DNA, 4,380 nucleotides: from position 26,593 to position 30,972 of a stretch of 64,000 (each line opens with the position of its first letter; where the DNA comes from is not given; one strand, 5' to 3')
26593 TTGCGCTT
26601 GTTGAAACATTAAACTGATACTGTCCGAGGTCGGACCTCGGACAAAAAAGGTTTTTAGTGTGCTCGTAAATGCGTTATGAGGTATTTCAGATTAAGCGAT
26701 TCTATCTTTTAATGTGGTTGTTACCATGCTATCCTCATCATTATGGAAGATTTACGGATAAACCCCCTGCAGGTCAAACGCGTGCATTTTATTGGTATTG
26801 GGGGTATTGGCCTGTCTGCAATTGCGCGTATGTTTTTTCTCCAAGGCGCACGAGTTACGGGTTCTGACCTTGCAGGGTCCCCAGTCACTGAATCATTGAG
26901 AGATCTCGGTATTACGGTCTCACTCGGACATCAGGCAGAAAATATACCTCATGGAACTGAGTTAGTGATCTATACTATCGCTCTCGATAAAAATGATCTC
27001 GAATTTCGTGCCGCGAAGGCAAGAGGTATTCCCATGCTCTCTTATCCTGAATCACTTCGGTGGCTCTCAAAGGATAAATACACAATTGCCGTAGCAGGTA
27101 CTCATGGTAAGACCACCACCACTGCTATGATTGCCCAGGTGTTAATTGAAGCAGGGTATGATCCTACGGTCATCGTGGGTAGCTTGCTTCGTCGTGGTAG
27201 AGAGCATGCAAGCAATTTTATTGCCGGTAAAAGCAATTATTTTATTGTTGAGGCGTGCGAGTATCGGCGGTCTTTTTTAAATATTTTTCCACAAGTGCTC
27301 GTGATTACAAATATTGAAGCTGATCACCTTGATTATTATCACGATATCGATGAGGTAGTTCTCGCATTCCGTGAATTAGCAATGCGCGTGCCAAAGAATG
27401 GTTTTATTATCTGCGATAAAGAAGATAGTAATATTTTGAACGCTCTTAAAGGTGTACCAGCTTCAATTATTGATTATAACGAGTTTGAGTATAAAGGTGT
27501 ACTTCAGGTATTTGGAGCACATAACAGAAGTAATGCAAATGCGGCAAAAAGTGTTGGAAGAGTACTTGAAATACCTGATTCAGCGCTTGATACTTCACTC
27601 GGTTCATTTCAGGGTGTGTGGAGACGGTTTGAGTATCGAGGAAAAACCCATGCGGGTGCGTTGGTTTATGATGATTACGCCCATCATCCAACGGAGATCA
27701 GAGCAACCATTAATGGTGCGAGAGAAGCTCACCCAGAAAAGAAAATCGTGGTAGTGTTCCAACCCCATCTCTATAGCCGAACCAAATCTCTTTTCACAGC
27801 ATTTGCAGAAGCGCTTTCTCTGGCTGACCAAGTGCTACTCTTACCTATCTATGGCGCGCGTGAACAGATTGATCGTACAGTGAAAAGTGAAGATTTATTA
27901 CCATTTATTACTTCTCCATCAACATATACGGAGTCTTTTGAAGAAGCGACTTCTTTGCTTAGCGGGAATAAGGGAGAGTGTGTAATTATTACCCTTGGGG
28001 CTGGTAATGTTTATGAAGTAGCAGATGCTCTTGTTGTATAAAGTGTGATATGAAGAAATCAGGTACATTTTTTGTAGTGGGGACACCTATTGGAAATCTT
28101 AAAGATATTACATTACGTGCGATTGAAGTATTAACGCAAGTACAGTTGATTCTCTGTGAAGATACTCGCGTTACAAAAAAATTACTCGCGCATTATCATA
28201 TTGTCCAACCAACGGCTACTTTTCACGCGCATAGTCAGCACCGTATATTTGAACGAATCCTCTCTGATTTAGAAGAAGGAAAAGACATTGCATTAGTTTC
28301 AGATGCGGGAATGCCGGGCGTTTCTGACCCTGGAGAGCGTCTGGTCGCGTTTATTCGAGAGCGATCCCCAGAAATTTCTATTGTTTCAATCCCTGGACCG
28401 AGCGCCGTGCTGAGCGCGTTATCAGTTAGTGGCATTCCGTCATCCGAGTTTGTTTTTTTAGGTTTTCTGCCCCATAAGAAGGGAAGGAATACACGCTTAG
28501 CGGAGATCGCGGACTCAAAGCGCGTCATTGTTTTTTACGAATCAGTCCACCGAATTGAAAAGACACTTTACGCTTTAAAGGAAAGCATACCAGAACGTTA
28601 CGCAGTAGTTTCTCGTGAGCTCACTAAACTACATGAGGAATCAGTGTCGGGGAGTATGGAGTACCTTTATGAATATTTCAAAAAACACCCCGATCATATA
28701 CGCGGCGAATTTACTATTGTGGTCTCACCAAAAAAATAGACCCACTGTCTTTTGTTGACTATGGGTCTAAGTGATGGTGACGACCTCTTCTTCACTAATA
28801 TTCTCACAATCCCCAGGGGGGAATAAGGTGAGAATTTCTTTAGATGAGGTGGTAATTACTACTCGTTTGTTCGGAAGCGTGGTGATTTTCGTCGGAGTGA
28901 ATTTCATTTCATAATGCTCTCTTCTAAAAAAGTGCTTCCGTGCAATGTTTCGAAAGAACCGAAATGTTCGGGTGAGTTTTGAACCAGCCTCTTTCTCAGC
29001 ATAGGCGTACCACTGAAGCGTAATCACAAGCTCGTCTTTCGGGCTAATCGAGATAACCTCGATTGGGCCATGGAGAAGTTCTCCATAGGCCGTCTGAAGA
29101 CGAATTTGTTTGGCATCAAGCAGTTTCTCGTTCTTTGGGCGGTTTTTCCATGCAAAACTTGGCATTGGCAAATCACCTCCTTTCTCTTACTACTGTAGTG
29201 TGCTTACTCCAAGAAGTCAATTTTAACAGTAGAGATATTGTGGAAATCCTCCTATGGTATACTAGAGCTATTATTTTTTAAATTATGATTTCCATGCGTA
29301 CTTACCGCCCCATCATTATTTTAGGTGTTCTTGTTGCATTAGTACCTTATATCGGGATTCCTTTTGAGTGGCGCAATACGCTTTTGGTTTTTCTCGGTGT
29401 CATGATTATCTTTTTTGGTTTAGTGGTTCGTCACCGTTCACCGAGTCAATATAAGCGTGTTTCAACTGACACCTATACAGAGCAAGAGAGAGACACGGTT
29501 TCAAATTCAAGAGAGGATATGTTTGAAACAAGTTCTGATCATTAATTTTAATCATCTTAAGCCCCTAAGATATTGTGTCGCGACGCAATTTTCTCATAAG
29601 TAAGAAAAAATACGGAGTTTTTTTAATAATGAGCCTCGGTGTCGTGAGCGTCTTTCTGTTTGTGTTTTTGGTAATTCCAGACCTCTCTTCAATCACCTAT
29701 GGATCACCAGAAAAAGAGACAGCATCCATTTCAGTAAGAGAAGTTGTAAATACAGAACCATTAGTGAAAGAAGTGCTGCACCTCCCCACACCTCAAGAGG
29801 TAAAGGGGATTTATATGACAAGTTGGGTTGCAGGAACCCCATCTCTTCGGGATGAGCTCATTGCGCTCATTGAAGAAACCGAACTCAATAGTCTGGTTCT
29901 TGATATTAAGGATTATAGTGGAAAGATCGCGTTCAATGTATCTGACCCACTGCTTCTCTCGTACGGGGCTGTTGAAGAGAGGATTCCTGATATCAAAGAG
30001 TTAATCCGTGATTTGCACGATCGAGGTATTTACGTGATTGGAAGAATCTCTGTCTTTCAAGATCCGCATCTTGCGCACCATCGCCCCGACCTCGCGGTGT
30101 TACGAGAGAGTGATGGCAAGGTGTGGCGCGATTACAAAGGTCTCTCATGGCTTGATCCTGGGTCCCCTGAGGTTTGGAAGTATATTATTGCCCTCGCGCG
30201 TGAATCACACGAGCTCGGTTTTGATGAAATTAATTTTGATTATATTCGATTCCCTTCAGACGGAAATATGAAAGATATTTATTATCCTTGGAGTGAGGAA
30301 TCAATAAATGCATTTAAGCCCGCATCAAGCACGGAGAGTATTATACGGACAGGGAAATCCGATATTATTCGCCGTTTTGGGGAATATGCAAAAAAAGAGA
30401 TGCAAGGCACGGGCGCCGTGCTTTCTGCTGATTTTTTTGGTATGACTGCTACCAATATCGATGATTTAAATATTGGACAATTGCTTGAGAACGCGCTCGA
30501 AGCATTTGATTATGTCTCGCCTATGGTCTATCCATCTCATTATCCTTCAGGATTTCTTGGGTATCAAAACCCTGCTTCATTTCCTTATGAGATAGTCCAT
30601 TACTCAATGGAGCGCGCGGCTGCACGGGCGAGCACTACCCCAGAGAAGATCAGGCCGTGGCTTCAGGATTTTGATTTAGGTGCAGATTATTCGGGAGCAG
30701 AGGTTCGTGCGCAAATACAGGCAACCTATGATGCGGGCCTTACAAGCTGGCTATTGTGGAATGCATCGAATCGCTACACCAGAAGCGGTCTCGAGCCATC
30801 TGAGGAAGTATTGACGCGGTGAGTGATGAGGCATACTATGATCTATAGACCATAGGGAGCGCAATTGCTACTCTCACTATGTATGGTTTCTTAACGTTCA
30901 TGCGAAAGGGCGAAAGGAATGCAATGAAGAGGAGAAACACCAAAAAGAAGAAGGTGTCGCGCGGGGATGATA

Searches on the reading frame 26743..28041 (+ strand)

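Call 8: search_protein_families(library=pfam, proteins=[window:26743-28041:+], max_evalue=0.001)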
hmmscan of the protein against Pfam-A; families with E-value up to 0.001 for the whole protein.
window:26743-28041:+ (432 aa): 3 families
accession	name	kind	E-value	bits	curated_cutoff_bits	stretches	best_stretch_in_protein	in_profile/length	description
PF01225.30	Mur_ligase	-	2.9e-22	79.3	21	1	14-113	2-95/95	Mur ligase family, catalytic domain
PF08245.18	Mur_ligase_M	-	1.8e-18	67.7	24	1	117-246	1-146/200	Mur ligase middle domain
PF02875.26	Mur_ligase_C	-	3.7e-18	67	28.4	1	294-421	1-127/127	Mur ligase, glutamate ligase domain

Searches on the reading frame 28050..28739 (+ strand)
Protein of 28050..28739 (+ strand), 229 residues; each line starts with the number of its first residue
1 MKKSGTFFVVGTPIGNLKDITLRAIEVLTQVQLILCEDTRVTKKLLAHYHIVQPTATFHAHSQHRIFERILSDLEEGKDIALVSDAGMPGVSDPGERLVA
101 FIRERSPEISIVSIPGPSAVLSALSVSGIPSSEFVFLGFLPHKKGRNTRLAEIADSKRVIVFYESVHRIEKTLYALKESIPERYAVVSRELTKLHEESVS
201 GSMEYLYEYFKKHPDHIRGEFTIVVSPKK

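Call 8: search_protein_families(library=pfam, proteins=[window:28050-28739:+], max_evalue=0.001)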
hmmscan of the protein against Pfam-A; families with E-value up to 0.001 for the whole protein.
window:28050-28739:+ (229 aa): 1 family
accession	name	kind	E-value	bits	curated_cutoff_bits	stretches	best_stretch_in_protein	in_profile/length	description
PF00590.25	TP_methylase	-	3.7e-37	128.8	27.8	1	7-204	2-209/212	Tetrapyrrole (Corrin/Porphyrin) Methylases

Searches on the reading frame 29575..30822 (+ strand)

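Call 8: search_protein_families(library=pfam, proteins=[window:29575-30822:+], max_evalue=0.001)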
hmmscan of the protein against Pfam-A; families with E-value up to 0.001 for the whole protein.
window:29575-30822:+ (415 aa): 2 families
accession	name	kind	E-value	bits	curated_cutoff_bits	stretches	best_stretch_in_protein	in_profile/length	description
PF13200.12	DUF4015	-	7.1e-105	351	27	1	78-401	1-313/313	Putative glycosyl hydrolase domain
PF14871.12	GHL6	-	0.00012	22.8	35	1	94-183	4-88/132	Hypothetical glycosyl hydrolase 6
